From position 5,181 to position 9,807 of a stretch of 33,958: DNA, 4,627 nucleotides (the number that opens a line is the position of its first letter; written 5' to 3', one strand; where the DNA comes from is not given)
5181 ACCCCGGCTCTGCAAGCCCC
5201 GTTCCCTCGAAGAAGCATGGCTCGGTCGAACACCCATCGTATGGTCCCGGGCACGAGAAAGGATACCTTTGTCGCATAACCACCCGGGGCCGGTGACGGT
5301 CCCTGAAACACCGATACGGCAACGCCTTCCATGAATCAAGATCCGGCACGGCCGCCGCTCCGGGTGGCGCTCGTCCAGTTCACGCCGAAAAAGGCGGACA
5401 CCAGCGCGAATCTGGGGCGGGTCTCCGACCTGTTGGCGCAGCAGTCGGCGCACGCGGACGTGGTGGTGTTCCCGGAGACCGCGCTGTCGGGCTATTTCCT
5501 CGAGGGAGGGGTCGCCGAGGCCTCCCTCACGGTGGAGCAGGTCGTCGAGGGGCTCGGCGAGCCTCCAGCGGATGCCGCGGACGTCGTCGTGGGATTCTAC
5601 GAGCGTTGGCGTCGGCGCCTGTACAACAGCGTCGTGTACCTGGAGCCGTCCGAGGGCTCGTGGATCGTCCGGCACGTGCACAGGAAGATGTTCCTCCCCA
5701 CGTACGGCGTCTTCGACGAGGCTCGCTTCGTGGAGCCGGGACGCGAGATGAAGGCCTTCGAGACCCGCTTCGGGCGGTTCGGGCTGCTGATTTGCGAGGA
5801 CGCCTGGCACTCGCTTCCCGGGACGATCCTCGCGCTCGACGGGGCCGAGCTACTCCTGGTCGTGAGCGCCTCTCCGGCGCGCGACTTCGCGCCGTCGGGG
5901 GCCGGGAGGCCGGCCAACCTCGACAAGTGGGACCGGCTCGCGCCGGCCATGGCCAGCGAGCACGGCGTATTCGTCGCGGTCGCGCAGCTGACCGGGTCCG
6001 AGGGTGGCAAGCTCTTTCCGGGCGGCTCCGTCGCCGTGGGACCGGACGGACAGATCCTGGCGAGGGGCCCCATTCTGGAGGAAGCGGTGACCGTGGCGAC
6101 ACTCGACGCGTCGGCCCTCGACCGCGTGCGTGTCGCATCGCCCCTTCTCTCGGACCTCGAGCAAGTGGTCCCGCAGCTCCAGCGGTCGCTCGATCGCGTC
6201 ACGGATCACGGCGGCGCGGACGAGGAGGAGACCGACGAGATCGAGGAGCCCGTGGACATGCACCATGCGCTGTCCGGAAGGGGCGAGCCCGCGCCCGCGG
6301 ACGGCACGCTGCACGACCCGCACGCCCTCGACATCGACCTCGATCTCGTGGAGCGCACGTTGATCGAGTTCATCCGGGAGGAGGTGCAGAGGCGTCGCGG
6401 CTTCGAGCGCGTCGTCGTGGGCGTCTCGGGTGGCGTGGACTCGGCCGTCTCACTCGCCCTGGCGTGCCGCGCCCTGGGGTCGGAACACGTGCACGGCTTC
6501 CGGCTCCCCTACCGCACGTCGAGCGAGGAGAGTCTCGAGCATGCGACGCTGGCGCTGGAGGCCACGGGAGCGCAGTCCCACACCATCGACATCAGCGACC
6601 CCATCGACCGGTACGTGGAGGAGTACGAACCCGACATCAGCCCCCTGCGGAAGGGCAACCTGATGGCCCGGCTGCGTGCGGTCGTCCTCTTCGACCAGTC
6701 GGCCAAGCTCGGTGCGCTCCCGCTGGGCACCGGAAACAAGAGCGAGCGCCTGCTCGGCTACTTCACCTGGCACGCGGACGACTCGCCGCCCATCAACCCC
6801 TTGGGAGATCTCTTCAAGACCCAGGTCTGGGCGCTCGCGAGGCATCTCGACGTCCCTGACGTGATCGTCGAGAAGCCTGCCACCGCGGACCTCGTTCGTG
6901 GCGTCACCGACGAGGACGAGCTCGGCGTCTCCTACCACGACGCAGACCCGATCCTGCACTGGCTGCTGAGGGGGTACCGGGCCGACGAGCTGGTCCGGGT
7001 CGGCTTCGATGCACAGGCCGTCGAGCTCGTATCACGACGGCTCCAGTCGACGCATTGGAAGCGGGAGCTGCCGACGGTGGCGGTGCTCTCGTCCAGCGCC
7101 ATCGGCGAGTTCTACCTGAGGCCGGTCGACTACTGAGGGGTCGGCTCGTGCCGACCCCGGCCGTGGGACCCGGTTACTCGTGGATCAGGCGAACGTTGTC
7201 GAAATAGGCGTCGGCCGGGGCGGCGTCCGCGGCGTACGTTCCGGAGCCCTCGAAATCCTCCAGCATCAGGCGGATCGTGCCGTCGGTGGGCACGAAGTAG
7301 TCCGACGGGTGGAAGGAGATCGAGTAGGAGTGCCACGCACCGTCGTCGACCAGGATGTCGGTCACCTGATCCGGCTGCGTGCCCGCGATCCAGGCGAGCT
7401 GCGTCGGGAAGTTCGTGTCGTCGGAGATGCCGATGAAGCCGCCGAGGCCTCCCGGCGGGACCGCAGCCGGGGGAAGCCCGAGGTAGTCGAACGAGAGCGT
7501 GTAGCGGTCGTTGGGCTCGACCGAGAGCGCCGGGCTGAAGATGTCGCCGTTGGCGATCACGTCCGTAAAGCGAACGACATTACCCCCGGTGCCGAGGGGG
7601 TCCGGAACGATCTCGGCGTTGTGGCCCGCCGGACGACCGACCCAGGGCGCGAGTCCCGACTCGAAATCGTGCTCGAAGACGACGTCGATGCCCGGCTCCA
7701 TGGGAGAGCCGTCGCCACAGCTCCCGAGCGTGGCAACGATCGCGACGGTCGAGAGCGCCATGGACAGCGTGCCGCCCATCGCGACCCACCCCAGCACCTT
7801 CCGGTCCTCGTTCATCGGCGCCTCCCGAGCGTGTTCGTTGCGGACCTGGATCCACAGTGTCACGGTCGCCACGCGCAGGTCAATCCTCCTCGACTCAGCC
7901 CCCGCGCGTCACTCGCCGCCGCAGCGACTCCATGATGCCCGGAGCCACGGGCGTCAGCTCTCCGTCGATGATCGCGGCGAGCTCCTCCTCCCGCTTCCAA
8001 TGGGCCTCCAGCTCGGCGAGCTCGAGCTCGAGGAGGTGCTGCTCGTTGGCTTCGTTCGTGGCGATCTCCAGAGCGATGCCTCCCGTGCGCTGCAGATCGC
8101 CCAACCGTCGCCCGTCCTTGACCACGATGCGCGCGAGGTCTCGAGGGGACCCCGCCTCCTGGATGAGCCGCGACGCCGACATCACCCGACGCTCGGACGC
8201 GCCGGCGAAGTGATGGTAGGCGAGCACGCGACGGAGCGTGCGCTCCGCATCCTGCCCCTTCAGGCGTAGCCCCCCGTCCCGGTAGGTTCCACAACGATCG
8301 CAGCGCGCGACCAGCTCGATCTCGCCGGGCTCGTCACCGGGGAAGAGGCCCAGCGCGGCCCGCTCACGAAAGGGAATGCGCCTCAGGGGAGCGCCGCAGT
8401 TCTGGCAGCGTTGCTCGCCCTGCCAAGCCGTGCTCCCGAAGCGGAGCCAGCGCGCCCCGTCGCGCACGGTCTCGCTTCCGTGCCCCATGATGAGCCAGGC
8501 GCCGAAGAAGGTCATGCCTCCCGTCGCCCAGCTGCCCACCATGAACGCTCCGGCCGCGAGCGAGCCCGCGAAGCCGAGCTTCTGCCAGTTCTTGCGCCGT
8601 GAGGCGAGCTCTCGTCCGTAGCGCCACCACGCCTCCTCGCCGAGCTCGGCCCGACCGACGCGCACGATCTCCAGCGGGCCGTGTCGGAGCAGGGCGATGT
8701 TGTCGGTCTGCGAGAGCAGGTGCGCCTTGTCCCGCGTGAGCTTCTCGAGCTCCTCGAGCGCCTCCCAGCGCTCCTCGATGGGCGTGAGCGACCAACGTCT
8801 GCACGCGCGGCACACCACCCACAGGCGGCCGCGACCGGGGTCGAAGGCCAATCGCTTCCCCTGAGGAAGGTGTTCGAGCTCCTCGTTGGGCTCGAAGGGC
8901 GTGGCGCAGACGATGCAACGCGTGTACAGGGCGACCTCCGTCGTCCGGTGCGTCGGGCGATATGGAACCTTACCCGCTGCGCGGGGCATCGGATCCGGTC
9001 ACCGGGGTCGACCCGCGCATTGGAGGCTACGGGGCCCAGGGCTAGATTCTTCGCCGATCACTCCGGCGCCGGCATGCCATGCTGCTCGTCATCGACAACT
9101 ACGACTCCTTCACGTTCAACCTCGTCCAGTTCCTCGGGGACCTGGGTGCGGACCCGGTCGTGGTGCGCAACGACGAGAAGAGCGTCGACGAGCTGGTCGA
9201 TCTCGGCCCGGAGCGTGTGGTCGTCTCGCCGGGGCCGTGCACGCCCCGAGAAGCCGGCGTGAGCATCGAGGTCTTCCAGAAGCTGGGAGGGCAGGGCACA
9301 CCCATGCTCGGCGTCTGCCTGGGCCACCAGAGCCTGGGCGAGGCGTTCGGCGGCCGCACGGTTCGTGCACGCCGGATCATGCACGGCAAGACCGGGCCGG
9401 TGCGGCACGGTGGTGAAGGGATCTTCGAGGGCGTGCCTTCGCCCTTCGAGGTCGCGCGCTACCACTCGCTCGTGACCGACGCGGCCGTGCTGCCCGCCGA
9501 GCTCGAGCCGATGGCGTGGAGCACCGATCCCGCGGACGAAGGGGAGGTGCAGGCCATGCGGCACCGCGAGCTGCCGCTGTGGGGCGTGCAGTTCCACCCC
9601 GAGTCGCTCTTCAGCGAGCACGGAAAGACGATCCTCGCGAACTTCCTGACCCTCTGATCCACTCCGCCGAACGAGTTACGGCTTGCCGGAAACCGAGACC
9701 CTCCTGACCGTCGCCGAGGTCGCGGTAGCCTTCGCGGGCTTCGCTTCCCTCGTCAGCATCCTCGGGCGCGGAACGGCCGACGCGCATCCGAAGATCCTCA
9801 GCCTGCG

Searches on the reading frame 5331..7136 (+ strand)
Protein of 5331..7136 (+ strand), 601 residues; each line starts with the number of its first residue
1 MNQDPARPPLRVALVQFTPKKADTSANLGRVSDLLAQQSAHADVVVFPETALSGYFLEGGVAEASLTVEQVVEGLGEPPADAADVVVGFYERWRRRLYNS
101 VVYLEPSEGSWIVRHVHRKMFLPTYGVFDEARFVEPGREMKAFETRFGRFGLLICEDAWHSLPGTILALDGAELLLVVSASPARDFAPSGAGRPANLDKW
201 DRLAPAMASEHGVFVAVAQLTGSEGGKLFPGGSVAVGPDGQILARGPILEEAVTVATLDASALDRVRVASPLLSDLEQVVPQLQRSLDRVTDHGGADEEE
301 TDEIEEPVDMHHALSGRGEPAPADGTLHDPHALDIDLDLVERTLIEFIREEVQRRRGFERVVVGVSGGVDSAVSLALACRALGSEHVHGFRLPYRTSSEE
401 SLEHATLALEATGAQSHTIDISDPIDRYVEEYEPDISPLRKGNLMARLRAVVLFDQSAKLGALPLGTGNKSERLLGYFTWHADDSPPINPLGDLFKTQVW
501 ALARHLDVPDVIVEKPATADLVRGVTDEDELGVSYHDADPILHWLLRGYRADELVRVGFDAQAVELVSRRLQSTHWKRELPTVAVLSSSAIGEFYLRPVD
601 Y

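Call 12: search_protein_families(library=ncbifam, proteins=[window:5331-7136:+])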
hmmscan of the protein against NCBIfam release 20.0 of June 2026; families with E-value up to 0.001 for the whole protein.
window:5331-7136:+ (601 aa): 17 families
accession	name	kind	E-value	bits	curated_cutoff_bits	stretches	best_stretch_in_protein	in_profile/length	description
NF010588.0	PRK13981.1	equivalog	3e-79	266.9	479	1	10-583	5-521/546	NAD+ synthase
NF010587.0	PRK13980.1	equivalog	2.4e-77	259.8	255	1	332-589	6-263/267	NAD+ synthase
TIGR00552.1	nadE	equivalog_domain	1.9e-56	191.1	63.65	1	342-582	7-242/251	NAD(+) synthase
NF002048.0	PRK00876.1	subfamily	6.6e-36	123.8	313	2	329-426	8-105/330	NAD(+) synthase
NF002730.0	PRK02628.1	equivalog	6.6e-28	97.3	473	1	10-483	13-495/677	NAD(+) synthase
NF001979.1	PRK00768.1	equivalog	1.2e-27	97.1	250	1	342-542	22-236/266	NAD(+) synthase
TIGR03381.1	agmatine_aguB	equivalog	1.2e-18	67.5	410.25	1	11-275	2-270/279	N-carbamoylputrescine amidase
NF040852.1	nitrile_Arch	equivalog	2.6e-12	46.4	500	1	10-263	1-240/262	nitrilase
TIGR00268.2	TIGR00268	equivalog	4.6e-09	35.9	150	1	357-450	12-105/259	ATP-dependent sacrificial sulfur transferase LarE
TIGR00546.1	lnt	equivalog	2.1e-08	33.7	132.9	1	4-179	154-348/395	apolipoprotein N-acyltransferase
NF007757.0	PRK10438.1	equivalog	3.4e-08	33.1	249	1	9-277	3-251/256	amidohydrolase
NF033621.1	de_GSH_amidase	exception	1.6e-07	31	355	1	11-282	1-259/260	deaminated glutathione amidase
NF000848.1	PRK00074.1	equivalog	1.6e-06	27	400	1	345-387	200-242/512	glutamine-hydrolyzing GMP synthase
TIGR00884.1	guaA_Cterm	equivalog_domain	2.8e-06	26.9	338.75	1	348-387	6-45/310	glutamine-hydrolyzing GMP synthase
NF010367.0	PRK13795.1-2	equivalog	9.2e-05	21.1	456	1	342-437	228-319/584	hypothetical protein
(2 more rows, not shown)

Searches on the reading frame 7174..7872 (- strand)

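Call 45: search_protein_families(library=pfam, proteins=[window:7174-7872:-])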
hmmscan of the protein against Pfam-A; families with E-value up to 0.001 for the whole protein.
window:7174-7872:- (232 aa): 1 family
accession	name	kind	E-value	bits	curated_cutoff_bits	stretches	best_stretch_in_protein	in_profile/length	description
PF02018.23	CBM_4_9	-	8e-05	23.5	25.9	0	64-129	3-70/136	Carbohydrate binding domain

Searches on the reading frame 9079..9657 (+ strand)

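Call 45: search_protein_families(library=pfam, proteins=[window:9079-9657:+])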
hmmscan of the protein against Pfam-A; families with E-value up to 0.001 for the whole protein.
window:9079-9657:+ (192 aa): 2 families
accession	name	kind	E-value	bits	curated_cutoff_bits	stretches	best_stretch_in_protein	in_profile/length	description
PF00117.34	GATase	-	6e-54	183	22.8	1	3-190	1-187/190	Glutamine amidotransferase class-I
PF07722.19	Peptidase_C26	-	3.4e-09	37.2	20.5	1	61-175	93-219/219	Peptidase C26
